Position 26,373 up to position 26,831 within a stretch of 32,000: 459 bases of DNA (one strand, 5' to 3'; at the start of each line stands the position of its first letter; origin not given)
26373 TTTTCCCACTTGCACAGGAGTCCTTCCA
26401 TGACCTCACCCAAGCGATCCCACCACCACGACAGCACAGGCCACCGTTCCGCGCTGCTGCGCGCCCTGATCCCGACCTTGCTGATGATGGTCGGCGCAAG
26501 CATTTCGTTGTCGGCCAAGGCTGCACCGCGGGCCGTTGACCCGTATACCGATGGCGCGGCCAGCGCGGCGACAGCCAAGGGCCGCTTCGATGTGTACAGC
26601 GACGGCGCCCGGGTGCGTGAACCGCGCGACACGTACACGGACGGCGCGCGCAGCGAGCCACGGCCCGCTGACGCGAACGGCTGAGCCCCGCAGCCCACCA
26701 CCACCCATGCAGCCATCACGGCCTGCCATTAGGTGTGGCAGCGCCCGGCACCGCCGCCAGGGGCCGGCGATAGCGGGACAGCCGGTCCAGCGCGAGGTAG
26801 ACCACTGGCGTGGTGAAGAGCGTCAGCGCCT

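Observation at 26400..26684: Small secreted protein built from three D-x-Y-(T/S)-D-G-A repeats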

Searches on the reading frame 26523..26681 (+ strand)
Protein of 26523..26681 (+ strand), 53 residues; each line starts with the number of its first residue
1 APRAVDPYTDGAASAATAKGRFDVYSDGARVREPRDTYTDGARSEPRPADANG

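Call 43: find_homologous_proteins(query=A4, max_evalue=0.001)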
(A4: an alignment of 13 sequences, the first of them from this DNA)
Query A4 (13 sequences) (53 aa, profile of the alignment): 1140 proteins with E <= 0.001 among 8000 candidates; the best 120 are listed.
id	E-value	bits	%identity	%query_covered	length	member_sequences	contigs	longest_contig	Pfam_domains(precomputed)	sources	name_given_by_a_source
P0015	2.2e-33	131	53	89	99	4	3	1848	-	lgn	-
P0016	1.8e-32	128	49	74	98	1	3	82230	-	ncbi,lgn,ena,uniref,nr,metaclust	ncbi:hypothetical protein P3W85_24640 [Cupriavidus basilensis]|uniref:Uncharacterized protein n=1 Ta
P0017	2.8e-32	128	56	79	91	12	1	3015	-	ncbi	-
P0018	4.2e-31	124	52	79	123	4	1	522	-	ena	-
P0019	4.4e-31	124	45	75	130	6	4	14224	-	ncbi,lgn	ncbi:hypothetical protein D3C81_953200 [compost metagenome]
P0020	1.5e-30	122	57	77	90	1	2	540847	-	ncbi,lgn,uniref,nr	ncbi:hypothetical protein [Cupriavidus pauculus]|uniref:hypothetical protein n=1 Tax=Cupriavidus pau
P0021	4.2e-30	121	47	91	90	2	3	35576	-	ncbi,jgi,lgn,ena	jgi:hypothetical protein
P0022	2.0e-29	119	53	79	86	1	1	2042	-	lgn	-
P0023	3.6e-29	118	52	79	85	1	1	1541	-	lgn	-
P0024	9.5e-29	116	53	75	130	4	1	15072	-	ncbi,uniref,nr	ncbi:conserved exported hypothetical protein [Cupriavidus necator]|uniref:Copper resistance protein 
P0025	1.3e-28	116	46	72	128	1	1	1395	-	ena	-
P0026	2.0e-27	112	58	98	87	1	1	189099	-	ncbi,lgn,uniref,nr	ncbi:copper resistance protein CopQ [Cupriavidus agavae]|uniref:Copper resistance protein CopQ n=1 T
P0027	5.7e-27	111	43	96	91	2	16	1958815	-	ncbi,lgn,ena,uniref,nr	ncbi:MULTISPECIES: hypothetical protein [unclassified Cupriavidus]|uniref:hypothetical protein n=1 T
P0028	2.7e-26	109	43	96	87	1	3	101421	-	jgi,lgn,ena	-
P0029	4.2e-26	108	60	79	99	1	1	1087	-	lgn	-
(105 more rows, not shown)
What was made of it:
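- The profile search finds at least 1,140 clusters, and named hits among the top 120 include CopQ (call 43). The family has more than 1,140 clusters (call 43).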

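Call 48: search_solved_structures(query=A4, max_evalue=10, show_alignments=2)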
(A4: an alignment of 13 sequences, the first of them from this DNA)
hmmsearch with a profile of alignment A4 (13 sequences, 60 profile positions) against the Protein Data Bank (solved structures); distinct sequences matched with E-value up to 10: 0.
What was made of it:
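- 26523..26681 (+): Mature 53-aa chain: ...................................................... It has 7 Asp, 2 Glu, 7 Arg, 1 Lys and no His, Cys or Met. No PDB relative (call 48).
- Tried and rejected: A PDB profile search gave nothing at E <= 10 (call 48).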
